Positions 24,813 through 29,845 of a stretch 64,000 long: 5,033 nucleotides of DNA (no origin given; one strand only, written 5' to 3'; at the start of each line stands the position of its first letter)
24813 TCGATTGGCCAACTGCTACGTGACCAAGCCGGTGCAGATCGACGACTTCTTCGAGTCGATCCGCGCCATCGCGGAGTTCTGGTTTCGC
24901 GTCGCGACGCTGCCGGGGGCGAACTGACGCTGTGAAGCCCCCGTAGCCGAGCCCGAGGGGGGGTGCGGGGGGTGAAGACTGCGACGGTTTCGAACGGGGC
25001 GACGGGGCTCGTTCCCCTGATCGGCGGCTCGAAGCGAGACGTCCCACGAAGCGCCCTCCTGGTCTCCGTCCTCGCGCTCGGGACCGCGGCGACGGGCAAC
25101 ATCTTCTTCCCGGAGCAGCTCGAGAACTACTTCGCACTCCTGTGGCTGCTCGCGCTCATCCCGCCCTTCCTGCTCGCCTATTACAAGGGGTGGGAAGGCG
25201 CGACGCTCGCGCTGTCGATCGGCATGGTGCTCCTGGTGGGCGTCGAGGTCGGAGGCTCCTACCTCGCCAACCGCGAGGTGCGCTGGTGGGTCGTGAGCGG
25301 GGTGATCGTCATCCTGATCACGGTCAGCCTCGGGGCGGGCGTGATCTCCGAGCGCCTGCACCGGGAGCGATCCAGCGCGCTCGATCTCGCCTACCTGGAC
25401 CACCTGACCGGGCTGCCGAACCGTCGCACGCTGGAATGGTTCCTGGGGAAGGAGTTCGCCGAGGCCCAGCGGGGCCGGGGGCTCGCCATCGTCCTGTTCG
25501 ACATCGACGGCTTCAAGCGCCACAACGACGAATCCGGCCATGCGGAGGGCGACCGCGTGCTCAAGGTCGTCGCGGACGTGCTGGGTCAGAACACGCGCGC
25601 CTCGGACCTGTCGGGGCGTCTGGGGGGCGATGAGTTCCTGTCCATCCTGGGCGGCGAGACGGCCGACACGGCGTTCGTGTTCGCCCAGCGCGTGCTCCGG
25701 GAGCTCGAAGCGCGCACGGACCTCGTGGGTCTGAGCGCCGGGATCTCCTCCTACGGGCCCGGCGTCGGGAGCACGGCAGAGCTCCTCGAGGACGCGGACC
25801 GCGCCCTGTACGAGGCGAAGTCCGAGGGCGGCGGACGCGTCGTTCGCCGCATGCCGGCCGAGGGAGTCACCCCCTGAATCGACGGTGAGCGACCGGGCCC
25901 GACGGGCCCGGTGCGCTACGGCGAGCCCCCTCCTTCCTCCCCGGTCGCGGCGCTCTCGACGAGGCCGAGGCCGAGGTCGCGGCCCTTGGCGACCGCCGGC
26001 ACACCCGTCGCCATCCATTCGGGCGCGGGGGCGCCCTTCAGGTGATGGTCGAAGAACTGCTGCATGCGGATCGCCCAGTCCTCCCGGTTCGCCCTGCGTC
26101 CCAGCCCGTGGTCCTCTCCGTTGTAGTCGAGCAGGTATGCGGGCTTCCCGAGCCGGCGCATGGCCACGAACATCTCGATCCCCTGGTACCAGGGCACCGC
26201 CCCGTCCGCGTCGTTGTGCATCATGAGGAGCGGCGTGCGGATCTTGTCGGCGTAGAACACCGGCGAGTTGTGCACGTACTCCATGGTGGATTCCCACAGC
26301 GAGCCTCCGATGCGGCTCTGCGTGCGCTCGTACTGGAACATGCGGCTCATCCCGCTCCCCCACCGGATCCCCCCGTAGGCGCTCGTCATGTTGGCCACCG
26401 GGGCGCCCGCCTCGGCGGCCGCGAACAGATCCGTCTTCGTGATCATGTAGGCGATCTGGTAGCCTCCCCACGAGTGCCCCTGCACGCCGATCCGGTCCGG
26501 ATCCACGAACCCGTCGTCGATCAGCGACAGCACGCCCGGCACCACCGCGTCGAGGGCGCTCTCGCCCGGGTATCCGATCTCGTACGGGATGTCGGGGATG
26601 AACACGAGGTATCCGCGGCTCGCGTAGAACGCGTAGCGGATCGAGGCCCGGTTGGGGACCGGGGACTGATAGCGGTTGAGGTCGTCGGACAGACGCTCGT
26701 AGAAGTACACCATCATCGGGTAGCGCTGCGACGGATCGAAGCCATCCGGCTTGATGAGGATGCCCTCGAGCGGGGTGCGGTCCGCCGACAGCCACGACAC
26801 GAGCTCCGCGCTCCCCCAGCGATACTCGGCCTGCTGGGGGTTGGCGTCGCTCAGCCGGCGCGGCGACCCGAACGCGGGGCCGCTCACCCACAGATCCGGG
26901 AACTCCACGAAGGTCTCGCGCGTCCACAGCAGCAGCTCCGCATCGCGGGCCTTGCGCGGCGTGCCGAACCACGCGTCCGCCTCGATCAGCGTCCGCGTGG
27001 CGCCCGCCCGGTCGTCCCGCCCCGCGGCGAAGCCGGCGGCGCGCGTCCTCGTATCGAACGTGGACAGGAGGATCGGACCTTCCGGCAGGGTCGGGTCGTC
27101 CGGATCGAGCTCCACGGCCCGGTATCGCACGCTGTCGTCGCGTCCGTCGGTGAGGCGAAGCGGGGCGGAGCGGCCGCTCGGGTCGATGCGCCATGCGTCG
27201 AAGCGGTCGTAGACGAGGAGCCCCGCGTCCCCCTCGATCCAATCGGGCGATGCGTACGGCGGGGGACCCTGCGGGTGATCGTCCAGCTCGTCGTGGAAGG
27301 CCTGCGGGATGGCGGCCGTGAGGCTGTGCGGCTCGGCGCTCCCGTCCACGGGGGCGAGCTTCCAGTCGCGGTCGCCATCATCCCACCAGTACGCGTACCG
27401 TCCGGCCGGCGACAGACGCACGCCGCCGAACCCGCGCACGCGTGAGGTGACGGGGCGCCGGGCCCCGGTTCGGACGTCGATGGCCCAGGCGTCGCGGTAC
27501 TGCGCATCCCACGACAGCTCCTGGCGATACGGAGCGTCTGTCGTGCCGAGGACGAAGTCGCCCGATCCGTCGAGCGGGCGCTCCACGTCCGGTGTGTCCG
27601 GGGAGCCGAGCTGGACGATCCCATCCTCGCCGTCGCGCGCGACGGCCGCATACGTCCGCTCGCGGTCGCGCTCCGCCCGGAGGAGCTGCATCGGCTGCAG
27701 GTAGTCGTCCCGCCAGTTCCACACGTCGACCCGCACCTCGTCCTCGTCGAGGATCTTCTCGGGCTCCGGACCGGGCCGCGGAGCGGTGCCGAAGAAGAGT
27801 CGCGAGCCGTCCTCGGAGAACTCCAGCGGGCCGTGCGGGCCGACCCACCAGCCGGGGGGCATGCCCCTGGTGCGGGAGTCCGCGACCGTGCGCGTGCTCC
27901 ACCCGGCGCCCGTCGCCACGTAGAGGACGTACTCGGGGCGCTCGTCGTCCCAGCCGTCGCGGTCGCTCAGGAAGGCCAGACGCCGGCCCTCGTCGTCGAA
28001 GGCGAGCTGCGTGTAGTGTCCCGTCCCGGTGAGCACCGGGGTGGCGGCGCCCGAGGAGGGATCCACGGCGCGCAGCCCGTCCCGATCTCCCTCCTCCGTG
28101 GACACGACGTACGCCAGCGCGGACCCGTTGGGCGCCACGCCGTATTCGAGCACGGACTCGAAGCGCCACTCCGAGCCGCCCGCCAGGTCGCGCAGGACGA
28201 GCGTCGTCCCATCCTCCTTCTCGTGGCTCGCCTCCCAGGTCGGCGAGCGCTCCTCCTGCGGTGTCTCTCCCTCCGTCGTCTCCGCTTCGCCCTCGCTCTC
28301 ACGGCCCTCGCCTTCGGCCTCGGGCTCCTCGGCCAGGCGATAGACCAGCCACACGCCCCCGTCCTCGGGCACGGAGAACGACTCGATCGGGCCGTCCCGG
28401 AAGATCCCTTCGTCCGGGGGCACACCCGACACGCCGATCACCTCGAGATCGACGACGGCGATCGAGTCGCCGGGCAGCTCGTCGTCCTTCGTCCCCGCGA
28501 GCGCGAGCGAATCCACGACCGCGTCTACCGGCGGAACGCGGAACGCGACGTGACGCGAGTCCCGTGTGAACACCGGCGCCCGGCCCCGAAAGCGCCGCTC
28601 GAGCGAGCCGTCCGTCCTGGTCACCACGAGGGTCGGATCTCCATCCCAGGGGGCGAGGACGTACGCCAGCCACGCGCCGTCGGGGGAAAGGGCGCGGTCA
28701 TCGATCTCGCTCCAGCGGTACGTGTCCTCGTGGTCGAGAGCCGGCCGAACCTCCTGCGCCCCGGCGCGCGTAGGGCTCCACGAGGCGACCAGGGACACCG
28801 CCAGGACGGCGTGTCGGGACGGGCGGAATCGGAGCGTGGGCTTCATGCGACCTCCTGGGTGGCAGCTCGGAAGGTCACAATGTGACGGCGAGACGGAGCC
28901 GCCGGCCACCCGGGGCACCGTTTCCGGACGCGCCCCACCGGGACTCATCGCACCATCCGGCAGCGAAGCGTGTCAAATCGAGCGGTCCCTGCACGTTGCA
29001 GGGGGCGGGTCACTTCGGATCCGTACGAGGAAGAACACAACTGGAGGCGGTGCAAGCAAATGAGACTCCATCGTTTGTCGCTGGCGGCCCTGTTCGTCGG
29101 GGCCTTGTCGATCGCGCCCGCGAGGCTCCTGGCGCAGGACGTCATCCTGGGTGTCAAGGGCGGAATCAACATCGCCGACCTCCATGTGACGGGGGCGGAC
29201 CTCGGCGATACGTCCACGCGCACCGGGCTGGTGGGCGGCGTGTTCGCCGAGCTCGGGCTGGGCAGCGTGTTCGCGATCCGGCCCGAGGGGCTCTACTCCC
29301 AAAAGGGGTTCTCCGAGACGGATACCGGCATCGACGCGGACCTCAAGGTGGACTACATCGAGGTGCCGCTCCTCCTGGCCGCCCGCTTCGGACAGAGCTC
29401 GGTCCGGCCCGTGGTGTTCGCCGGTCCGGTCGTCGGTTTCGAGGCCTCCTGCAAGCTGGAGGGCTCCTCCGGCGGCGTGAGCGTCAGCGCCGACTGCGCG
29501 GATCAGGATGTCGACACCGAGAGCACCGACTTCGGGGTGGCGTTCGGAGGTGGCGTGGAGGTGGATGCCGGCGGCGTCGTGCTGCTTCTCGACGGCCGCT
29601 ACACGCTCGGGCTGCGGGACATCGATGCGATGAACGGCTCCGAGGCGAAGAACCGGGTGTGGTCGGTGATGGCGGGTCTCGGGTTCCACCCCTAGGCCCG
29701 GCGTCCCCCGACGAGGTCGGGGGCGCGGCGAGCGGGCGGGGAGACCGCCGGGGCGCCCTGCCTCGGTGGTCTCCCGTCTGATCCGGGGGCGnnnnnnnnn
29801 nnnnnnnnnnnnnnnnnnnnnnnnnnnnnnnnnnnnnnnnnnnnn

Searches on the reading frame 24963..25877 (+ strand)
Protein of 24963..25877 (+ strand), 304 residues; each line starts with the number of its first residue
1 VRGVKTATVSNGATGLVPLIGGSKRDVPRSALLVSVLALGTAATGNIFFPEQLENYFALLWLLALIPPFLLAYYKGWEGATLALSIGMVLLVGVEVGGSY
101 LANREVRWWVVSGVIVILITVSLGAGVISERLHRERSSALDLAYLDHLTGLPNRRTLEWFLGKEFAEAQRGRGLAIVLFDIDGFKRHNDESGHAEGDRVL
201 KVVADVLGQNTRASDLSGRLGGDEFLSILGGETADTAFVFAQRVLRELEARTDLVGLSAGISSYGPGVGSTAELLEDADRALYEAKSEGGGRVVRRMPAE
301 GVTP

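Call 8: search_protein_families(library=pfam, proteins=[window:24963-25877:+], max_evalue=0.001)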
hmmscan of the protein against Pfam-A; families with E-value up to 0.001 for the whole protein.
window:24963-25877:+ (304 aa): 2 families
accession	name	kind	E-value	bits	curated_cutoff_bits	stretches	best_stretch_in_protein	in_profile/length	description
PF00990.26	GGDEF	-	5.8e-35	120.9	23.8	1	143-290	1-159/161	Diguanylate cyclase, GGDEF domain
PF17853.6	GGDEF_2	-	0.00011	22.8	24.5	1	177-282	26-114/116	GGDEF-like domain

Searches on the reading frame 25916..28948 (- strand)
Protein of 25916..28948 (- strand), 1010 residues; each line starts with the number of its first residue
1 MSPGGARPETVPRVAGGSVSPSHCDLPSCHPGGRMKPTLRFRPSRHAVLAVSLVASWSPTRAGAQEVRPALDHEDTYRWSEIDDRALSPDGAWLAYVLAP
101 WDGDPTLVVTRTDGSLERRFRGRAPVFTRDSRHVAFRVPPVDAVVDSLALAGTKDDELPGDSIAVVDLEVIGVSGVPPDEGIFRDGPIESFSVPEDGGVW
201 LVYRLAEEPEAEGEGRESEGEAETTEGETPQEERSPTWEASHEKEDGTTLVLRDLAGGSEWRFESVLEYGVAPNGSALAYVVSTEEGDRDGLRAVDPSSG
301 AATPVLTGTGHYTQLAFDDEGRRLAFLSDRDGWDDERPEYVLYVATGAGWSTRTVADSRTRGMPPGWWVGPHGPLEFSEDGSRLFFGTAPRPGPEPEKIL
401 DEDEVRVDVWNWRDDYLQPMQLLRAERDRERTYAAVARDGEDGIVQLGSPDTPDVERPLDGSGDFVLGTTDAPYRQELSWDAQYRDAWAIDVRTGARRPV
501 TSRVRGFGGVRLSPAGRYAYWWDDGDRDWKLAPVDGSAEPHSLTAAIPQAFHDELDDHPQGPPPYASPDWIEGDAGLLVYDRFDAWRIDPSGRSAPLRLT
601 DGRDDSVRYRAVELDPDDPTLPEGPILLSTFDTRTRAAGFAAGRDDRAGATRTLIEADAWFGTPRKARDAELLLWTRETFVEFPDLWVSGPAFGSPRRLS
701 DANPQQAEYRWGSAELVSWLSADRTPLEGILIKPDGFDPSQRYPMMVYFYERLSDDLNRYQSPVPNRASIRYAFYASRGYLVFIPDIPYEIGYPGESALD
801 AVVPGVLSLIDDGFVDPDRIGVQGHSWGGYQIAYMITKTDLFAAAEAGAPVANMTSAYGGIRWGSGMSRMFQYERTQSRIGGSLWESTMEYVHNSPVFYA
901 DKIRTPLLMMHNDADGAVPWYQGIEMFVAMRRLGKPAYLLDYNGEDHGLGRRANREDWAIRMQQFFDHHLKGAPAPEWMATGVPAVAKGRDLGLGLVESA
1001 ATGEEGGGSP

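Call 8: search_protein_families(library=pfam, proteins=[window:25916-28948:-], max_evalue=0.001)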
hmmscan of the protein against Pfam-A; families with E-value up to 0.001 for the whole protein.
window:25916-28948:- (1010 aa): 2 families
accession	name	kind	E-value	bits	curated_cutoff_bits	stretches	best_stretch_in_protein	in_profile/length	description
PF00326.27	Peptidase_S9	-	2.4e-26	93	22.6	1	798-972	44-212/213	Prolyl oligopeptidase family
PF20434.5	BD-FAE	-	0.00087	19.3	26.8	0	850-926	132-211/215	BD-FAE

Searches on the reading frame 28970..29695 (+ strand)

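Call 8: search_protein_families(library=pfam, proteins=[window:28970-29695:+], max_evalue=0.001)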
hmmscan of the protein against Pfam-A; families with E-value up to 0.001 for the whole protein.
window:28970-29695:+ (241 aa): 2 families
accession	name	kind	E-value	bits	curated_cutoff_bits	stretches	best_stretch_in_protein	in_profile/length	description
PF13568.12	OMP_b-brl_2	-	1e-19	71.7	27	1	55-219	2-174/175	Outer membrane protein beta-barrel domain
PF13505.12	OMP_b-brl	-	1.5e-13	51.8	28.7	1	39-239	2-175/175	Outer membrane protein beta-barrel domain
